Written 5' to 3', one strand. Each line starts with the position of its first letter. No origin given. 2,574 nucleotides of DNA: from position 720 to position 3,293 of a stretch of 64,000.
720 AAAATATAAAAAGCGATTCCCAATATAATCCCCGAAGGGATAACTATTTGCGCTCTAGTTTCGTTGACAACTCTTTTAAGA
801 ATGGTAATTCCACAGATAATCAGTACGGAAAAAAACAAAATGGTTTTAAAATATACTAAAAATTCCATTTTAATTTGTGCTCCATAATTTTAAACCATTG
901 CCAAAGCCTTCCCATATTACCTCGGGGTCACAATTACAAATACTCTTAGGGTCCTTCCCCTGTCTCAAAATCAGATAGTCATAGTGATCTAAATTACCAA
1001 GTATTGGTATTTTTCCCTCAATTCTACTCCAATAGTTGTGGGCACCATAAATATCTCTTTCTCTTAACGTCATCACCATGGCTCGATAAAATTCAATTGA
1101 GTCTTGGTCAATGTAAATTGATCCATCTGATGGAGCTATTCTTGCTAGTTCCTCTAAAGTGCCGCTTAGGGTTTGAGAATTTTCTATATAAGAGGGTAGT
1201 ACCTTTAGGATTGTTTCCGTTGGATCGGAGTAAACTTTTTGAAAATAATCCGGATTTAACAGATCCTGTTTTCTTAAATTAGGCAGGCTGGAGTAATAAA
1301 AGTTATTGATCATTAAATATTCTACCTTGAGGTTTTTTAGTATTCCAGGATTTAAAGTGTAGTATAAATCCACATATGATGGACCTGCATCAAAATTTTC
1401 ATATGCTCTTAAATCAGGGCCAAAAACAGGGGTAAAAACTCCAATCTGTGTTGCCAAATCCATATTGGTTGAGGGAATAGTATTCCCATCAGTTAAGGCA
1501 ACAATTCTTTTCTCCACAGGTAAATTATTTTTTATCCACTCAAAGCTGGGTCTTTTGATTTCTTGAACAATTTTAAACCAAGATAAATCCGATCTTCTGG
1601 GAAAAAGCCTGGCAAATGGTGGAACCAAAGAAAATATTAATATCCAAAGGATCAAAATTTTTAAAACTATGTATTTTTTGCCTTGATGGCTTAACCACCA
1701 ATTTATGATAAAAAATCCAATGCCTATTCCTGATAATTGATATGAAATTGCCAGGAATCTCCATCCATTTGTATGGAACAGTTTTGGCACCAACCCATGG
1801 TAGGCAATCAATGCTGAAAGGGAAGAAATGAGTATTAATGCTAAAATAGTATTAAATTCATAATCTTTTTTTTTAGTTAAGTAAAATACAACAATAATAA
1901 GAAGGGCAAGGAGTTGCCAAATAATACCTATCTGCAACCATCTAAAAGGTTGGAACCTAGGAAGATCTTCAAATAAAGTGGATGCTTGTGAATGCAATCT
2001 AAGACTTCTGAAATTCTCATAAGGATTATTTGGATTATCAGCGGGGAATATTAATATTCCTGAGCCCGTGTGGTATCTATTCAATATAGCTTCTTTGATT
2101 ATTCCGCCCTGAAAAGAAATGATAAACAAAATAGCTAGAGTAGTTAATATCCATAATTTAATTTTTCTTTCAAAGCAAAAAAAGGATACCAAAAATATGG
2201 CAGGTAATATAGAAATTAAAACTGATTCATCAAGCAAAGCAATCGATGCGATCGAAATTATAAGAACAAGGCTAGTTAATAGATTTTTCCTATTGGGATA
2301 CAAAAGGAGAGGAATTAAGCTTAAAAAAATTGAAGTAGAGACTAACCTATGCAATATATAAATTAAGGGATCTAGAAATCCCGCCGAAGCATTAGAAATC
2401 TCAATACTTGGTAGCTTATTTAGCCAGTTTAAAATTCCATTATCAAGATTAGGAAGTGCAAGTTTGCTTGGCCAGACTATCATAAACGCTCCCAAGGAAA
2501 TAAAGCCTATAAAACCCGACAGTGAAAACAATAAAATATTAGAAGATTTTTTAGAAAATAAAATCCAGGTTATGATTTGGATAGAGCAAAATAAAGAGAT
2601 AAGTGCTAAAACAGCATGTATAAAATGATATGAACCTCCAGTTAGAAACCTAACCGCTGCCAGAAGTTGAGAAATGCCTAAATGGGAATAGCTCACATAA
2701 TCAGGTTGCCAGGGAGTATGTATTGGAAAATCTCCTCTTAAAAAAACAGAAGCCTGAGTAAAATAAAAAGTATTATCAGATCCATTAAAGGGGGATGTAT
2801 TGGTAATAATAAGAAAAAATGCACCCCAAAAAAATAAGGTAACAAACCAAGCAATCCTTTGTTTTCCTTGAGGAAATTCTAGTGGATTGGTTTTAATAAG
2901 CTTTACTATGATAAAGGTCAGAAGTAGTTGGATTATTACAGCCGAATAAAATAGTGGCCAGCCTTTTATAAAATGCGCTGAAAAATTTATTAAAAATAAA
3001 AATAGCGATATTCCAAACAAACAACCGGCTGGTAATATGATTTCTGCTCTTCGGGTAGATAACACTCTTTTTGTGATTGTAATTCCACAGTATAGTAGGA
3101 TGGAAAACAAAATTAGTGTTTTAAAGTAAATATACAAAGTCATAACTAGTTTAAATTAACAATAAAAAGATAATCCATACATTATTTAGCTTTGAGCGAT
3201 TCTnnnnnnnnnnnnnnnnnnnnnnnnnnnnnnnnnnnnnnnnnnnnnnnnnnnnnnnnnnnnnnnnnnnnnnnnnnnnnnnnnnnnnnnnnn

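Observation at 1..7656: Three tandem paralogs of an uncharacterised polytopic membrane protein family with an inserted MTase/FAD-oxidoreductase pair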

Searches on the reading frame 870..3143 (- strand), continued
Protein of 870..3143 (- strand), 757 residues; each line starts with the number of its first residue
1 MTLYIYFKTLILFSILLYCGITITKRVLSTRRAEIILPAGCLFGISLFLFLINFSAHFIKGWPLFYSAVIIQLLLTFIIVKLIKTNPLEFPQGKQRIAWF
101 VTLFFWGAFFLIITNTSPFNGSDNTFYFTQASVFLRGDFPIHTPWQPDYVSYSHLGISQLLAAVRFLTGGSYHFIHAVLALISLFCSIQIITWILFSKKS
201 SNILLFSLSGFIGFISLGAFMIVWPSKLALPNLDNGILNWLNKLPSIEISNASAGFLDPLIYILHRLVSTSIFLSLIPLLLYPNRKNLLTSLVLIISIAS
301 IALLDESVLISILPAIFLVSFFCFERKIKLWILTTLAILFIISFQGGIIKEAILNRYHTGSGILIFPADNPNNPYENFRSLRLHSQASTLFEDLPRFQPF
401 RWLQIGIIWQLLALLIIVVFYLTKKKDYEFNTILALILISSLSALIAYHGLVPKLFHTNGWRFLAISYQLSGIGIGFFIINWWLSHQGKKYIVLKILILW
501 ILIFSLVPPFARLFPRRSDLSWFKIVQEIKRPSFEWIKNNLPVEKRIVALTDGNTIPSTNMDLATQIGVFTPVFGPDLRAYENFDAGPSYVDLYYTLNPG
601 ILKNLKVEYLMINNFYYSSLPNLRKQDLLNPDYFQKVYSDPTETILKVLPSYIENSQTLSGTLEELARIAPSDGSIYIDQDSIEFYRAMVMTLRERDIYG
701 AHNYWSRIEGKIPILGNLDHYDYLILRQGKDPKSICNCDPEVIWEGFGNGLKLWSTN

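Call 93: list_cluster_members(proteins=[P0295, P0296, P0129, P0146, P0139, P0154, P0036, P0058])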
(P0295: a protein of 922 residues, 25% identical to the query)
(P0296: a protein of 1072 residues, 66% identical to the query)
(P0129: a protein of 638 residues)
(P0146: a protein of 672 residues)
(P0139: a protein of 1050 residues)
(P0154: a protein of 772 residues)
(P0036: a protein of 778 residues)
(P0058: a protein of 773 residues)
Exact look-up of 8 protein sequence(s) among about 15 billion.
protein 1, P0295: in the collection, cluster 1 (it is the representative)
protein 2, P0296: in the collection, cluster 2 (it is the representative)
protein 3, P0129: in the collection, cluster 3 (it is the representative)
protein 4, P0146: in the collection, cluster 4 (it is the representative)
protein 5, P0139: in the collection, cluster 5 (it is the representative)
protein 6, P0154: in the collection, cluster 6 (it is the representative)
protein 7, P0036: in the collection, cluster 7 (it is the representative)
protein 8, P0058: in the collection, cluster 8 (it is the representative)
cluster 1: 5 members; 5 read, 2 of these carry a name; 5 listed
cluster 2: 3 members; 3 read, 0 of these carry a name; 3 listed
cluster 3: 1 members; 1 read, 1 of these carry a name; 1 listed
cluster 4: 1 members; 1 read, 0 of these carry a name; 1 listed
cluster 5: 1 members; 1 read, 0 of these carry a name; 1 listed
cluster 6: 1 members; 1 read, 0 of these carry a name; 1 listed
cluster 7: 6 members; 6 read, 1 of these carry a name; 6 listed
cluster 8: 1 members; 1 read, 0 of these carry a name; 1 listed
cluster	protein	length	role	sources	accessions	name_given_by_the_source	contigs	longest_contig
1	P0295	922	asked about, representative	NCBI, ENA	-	-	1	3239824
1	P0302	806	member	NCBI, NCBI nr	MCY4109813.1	MAG: hypothetical protein OXG11_12390, partial [Chloroflexi bacterium] | hypothetical protein [Chloroflexota bacterium]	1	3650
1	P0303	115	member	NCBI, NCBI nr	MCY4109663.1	MAG: hypothetical protein OXG11_11610, partial [Chloroflexi bacterium] | hypothetical protein [Chloroflexota bacterium]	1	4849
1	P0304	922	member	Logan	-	-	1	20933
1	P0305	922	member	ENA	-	-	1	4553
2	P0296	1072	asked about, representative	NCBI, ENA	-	-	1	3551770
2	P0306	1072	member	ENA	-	-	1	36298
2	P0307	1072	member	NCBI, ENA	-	-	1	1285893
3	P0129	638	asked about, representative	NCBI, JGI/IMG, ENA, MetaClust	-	\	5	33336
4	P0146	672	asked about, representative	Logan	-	-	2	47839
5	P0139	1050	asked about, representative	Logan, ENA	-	-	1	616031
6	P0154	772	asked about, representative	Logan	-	-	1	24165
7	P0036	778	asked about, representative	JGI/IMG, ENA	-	-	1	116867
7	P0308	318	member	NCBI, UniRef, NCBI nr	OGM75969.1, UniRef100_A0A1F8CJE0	hypothetical protein A2210_01995 [Candidatus Woesebacteria bacterium RIFOXYA1_FULL_40_18] | Uncharacterized protein n=1 Tax=Candidatus Woesebacteria bacterium RIFOXYA1_FULL_40_18 ... | MAG: hypothetical protein A2210_01995 [Candidatus Woesebacteria bacterium ...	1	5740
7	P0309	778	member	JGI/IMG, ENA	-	-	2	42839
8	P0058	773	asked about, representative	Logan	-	-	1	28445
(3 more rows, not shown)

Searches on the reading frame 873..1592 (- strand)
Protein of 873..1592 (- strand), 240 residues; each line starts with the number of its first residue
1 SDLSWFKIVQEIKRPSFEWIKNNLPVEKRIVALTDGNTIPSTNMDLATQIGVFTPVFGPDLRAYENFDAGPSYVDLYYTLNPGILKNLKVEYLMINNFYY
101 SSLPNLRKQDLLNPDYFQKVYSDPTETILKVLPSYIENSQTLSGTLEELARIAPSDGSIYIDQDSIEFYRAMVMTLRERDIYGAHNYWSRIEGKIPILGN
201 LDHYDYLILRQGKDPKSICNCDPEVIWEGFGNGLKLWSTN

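Call 60: predict_structure(alignment_id=A4)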
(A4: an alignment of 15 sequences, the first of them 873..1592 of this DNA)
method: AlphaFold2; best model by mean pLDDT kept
length: 240 residues; sequences in the alignment: 15
mean_pLDDT: 85.5   pTM: 0.83
mean pLDDT of the five models: 85.5, 83.9, 81.8, 79.4, 73.0
residues with pLDDT >= 90: 128; 70-90: 76; 50-70: 29; < 50: 7
segments of 3 or more residues with pLDDT < 50: 1-3
pLDDT, mean of each block of 10 residues (from residue 1): 53 86 93 89 88 78 61 92 94 96 94 98 96 96 93 91 85 87 65 60 89 87 92 88
secondary structure, 60 per line:
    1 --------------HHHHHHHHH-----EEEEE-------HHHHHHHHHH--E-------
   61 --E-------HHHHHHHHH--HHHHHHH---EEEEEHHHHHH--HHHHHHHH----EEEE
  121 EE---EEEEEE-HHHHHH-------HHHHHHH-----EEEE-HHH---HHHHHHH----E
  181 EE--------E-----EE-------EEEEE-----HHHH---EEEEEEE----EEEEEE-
elements in order: H15-23 E29-33 H41-50 H71-79 H82-88 E92-96 H97-102 H105-112 E117-122 E126-131 H133-138 H146-152 E158-161 H169-175 E180-182 E206-210 H216-219 E223-229 E234-239
